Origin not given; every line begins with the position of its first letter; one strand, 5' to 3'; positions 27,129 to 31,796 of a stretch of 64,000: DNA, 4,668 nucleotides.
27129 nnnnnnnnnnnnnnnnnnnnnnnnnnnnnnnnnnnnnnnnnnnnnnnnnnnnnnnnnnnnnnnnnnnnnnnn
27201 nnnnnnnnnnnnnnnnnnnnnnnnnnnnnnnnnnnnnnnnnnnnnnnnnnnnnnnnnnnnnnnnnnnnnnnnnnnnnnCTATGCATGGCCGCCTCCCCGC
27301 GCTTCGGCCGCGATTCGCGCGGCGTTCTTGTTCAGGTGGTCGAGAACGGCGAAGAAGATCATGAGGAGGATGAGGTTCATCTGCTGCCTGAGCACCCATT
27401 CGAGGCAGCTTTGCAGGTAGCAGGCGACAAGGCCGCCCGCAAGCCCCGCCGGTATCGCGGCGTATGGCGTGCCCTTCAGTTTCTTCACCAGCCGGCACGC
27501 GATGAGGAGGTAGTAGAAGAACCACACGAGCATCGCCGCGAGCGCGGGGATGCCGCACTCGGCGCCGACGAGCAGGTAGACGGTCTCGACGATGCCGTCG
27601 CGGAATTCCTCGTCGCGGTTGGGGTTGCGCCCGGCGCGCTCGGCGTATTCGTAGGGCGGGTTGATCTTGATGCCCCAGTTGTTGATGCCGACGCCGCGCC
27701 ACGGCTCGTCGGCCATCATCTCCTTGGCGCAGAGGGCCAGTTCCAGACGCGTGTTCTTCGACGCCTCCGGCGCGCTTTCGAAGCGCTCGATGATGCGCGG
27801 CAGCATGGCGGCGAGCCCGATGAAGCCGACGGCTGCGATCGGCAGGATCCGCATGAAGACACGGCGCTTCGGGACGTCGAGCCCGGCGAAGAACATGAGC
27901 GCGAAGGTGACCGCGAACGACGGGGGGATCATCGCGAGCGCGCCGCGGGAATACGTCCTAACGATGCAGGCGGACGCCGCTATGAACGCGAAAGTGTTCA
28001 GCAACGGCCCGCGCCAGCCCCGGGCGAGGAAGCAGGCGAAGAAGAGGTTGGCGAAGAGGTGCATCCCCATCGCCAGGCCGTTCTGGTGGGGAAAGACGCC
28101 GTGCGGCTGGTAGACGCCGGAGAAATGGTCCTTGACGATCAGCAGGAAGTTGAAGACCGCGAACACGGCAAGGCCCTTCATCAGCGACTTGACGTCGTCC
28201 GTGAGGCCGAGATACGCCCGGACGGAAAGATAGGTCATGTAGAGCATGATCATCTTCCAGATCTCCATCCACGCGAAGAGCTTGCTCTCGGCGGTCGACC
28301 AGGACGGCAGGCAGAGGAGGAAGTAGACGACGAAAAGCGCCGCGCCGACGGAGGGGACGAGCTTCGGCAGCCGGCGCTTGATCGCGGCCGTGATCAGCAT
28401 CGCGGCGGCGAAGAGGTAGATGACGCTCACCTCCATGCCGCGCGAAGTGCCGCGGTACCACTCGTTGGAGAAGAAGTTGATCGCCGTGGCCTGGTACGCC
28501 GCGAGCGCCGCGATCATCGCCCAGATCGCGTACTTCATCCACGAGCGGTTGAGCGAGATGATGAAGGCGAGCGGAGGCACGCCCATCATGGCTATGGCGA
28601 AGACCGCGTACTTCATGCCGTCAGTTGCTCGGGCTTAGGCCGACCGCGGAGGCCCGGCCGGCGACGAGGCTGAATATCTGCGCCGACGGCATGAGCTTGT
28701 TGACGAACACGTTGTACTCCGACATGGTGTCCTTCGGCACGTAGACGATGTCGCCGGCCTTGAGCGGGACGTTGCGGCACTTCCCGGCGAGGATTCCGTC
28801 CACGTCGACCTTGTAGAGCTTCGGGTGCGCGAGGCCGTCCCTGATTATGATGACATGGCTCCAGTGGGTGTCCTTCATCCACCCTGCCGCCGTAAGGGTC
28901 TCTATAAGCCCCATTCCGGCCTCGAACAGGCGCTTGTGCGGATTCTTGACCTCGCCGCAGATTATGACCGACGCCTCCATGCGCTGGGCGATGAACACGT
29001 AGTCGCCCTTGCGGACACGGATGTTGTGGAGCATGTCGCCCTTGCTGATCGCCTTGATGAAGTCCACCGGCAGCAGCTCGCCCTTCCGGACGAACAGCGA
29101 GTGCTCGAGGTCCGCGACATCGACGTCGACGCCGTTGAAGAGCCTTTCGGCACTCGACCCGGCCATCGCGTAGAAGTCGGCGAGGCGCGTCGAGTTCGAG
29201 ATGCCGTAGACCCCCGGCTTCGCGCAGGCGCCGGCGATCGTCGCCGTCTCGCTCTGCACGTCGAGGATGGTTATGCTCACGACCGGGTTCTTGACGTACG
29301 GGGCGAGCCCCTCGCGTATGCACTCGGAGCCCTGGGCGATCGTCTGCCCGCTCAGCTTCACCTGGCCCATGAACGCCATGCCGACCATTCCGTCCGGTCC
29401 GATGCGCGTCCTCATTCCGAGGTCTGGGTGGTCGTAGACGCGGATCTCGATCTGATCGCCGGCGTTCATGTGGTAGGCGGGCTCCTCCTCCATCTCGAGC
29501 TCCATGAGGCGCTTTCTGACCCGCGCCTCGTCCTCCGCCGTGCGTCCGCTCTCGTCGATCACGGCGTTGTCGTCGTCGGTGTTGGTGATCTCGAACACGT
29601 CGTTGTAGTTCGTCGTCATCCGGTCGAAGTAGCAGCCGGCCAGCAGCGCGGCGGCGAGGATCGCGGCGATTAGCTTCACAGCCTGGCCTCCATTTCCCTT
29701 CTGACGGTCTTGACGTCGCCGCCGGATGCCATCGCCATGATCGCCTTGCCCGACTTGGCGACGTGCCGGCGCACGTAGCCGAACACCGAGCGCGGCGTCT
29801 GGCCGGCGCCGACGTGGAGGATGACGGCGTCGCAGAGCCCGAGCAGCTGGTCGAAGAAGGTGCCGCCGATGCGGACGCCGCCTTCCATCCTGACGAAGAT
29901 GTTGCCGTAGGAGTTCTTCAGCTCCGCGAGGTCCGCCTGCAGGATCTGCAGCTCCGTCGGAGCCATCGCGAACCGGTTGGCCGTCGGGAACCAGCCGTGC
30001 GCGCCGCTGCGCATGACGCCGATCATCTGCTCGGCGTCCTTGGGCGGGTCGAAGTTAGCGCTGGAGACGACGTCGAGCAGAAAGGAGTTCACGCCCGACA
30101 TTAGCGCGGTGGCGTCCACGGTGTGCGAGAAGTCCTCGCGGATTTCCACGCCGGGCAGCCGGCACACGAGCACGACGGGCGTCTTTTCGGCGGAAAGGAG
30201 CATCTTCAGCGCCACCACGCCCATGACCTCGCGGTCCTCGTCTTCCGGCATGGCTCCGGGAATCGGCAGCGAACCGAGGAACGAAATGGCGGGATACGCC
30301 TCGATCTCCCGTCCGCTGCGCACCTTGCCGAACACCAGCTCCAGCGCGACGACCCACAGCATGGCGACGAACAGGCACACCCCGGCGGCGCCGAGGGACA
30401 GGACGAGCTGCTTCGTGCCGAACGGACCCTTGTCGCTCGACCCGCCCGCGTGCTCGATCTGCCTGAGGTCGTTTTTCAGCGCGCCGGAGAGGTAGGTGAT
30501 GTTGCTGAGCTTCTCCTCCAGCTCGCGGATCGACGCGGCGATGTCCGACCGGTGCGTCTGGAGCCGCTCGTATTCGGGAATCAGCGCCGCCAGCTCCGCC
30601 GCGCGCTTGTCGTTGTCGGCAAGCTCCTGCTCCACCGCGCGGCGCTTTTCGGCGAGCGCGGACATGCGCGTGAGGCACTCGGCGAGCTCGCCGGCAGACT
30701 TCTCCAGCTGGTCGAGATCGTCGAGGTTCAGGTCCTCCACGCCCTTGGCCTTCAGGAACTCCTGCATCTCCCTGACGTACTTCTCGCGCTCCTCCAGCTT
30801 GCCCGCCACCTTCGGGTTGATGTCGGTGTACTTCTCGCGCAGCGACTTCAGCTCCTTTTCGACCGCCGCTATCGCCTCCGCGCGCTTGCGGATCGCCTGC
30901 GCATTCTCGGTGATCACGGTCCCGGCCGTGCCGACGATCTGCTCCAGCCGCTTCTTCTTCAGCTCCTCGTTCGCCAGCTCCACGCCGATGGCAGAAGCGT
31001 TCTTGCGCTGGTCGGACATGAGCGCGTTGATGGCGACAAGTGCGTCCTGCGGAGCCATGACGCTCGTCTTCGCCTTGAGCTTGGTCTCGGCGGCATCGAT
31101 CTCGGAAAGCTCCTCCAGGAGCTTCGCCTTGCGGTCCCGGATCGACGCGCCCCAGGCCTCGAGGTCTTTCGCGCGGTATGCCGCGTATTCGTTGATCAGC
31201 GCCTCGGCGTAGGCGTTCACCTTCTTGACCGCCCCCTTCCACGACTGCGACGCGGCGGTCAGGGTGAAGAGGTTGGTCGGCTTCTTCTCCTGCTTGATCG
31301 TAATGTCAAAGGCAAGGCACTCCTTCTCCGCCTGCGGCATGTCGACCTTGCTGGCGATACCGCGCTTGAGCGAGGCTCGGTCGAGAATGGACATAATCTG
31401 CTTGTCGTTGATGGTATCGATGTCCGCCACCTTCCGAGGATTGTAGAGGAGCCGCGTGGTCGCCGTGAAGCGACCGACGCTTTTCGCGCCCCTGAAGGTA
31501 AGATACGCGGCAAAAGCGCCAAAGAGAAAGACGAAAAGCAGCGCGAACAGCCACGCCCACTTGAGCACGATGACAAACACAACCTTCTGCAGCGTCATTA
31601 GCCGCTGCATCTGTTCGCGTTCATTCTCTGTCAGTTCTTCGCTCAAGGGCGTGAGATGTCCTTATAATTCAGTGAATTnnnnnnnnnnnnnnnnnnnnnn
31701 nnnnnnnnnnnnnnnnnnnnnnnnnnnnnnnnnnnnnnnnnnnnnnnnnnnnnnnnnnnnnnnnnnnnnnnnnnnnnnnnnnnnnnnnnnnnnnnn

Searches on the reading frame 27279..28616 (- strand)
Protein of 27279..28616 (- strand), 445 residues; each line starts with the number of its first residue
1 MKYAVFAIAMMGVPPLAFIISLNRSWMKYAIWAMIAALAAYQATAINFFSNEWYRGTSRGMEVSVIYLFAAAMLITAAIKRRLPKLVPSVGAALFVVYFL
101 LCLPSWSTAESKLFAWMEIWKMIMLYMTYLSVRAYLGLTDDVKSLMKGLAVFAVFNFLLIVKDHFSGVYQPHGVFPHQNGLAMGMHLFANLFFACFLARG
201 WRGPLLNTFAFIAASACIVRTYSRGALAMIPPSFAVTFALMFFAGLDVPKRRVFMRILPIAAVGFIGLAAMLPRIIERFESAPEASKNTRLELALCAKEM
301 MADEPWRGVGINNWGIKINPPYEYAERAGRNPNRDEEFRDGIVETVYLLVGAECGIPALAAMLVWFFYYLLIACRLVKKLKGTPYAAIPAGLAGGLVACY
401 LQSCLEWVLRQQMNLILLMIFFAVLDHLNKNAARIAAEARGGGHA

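Call 4: search_protein_families(library=pfam, proteins=[window:27279-28616:-], max_evalue=0.01)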
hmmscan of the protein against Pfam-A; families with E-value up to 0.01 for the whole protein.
window:27279-28616:- (445 aa): 1 family
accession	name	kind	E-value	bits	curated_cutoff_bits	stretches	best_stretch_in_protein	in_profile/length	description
PF04932.20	Wzy_C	-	4.7e-11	43.1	31.7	1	209-362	1-148/149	O-Antigen ligase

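Call 15: search_protein_families(library=ncbifam, proteins=[window:27279-28616:-], max_evalue=0.01)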
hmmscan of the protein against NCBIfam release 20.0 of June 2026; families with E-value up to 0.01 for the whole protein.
window:27279-28616:- (445 aa): 1 family
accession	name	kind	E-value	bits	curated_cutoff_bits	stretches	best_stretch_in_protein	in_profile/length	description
TIGR00947.1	2A73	equivalog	3.5e-07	29.6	366.4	1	193-378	187-370/425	IctB family putative bicarbonate transporter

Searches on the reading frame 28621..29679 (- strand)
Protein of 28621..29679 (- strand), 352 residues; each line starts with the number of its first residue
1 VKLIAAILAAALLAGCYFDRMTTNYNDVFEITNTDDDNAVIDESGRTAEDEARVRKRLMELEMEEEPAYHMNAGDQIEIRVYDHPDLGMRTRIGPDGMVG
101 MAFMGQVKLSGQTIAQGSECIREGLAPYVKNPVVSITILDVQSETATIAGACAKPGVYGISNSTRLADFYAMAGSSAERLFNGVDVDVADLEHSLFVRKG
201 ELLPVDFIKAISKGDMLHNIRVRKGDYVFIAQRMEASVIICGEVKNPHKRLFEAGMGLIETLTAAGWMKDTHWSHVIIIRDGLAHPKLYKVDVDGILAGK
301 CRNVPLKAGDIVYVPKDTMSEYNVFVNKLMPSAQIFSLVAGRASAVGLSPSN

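Call 4: search_protein_families(library=pfam, proteins=[window:28621-29679:-], max_evalue=0.01)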
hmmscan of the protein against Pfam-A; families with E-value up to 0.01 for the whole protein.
window:28621-29679:- (352 aa): 3 families
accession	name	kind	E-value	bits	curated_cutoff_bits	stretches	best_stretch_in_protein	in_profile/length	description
PF02563.21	Poly_export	-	2.3e-17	63.3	28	1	65-138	3-76/77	Polysaccharide biosynthesis/export protein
PF22461.2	SLBB_2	-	1.9e-11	44.4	27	1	238-314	3-79/79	SLBB domain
PF10531.15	SLBB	-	9.4e-05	22.6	27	0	240-280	4-45/55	SLBB domain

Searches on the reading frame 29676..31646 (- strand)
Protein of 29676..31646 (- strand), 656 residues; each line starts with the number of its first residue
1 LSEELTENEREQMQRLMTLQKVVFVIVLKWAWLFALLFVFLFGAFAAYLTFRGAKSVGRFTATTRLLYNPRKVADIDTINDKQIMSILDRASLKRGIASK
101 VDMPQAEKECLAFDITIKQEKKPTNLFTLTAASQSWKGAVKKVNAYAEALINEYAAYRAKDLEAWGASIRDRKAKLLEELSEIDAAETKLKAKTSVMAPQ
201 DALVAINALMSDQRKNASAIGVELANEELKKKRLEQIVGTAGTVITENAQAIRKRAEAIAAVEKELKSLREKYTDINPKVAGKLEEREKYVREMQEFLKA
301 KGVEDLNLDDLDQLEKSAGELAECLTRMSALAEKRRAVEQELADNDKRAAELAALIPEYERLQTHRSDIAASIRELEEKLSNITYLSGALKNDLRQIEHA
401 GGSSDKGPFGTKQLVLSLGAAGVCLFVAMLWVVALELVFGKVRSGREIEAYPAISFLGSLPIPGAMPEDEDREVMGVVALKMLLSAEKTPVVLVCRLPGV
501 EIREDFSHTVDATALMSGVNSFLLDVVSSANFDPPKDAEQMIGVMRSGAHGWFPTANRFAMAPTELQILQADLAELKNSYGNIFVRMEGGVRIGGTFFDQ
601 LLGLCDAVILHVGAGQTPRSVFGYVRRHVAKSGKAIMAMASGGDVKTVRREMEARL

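Call 4: search_protein_families(library=pfam, proteins=[window:29676-31646:-], max_evalue=0.01)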
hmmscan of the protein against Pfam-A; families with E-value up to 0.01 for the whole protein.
window:29676-31646:- (656 aa): 1 family
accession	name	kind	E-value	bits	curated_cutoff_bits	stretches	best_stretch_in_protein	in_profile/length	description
PF05130.17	FlgN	-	0.00062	20.6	30.5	1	282-379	8-107/147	FlgN protein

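Call 15: search_protein_families(library=ncbifam, proteins=[window:29676-31646:-], max_evalue=0.01)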
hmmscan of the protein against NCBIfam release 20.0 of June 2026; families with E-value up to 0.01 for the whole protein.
window:29676-31646:- (656 aa): 7 families
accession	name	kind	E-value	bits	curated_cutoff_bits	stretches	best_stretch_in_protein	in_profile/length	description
TIGR02168.1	SMC_prok_B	equivalog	2.6e-06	25.5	567.35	1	135-383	732-979/1181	chromosome segregation protein SMC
TIGR03007.1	pepcterm_ChnLen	equivalog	3.8e-05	22.1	278.85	1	111-368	109-366/498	XrtA system polysaccharide chain length determinant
NF041034.1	Rad50_Sulf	equivalog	0.00033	18.7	1000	1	186-398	190-391/872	DNA double-strand break repair ATPase Rad50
NF049871.2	cytotoxin_MakA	exception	0.001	18.1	320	0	155-215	128-186/354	alpha-pore-forming cytotoxin MakA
NF003034.1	PRK03918.1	equivalog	0.0014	16.7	700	1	250-399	193-335/878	DNA double-strand break repair ATPase Rad50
NF047515.1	SpiroCoCo_C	equivalog_domain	0.0019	17.4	125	1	245-400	47-202/313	SpiroCoCo family coiled-coil protein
NF040772.1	double_cubane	equivalog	0.0087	15.1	350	0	174-309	187-323/372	double-cubane-cluster-containing anaerobic reductase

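Call 67: search_solved_structures(query=window:29676-31646:-, max_evalue=1)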
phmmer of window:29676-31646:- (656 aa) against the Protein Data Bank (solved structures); distinct sequences matched with E-value up to 1: 1.
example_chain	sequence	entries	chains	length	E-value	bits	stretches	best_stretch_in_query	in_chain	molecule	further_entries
9sob_A24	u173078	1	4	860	0.1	14.2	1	176-321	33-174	Nuclear pore complex protein NUP93A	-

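Call 80: search_protein_families(library=pfam, proteins=[window:29676-31646:-], max_evalue=5)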
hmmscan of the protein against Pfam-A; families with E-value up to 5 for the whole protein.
window:29676-31646:- (656 aa): 9 families
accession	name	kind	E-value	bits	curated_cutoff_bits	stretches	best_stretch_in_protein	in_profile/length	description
PF05130.17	FlgN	-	0.00062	20.6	30.5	1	282-379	8-107/147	FlgN protein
PF02403.27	Seryl_tRNA_N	-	0.022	15.5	28.2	1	293-384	13-101/108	Seryl-tRNA synthetase N-terminal domain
PF22709.1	Mu_Gam-Sipho_Gp157-TOTE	-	0.061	13.7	27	1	355-383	4-32/63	Mu Gam/Sipho_Gp157-like domain of the TOTE conflict systems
PF15256.11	SPATIAL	-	0.18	12.6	27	1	69-161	8-100/201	SPATIAL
PF05531.17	NPV_P10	-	0.5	11.3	29.8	0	338-384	16-62/75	Nucleopolyhedrovirus P10 protein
PF10392.15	COG5_N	-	0.59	10.8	31.2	1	231-296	46-111/132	Conserved oligomeric Golgi complex subunit 5, N-terminal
PF01486.22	K-box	-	1.6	9.4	30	0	160-193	50-84/93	K-box region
PF01519.22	DUF16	-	2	9.4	40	1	219-277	38-96/104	Protein of unknown function DUF16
PF24915.1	Spectrin_SESTD1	-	3.2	8.6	27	0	256-324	30-98/110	SESTD1-like, spectrin repeat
